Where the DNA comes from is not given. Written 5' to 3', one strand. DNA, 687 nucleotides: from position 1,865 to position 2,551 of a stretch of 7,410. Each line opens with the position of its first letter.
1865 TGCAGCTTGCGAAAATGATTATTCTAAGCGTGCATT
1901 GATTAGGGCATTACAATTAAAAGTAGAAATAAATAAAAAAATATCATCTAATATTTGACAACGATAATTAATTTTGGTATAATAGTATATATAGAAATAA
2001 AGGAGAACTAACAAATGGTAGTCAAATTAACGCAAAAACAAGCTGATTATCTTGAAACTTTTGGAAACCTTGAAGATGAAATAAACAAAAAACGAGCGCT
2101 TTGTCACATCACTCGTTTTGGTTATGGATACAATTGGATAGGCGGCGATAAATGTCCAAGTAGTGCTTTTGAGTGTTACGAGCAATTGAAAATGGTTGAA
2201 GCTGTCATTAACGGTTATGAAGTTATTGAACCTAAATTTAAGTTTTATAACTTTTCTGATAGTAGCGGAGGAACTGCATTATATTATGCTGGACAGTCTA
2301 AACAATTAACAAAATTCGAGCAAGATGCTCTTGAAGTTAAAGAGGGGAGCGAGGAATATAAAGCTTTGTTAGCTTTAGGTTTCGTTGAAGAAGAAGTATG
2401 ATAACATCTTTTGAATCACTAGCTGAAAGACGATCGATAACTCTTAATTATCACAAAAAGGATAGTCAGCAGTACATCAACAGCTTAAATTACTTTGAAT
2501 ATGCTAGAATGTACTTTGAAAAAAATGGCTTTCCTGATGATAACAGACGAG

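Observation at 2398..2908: Two long-overlapping ORFs in different frames around an A7 tract: possible frameshift or split gene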

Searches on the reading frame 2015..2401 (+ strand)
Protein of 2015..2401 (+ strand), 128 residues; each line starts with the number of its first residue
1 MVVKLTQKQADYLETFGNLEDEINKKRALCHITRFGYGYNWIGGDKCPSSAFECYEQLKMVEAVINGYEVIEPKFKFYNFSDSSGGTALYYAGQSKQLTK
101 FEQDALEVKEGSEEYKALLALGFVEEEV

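Call 4: search_protein_families(library=phrogs, proteins=[window:2015-2401:+], max_evalue=0.01)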
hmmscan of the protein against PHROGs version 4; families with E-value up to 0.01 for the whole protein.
window:2015-2401:+ (128 aa): 2 families
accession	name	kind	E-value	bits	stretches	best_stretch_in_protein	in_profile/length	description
phrog_2228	-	unknown function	2.1e-56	190.5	1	1-128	1-128/128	-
phrog_15527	-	unknown function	0.00053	21.2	1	5-87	9-85/125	-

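Call 28: search_protein_families(library=pfam, proteins=[window:2015-2401:+], max_evalue=1)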
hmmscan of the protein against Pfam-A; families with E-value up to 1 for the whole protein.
window:2015-2401:+ (128 aa): 1 family
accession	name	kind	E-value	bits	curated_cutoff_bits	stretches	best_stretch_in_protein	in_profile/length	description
PF07852.16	DUF1642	-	0.066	14.1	27.8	1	3-74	4-70/138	Protein of unknown function (DUF1642)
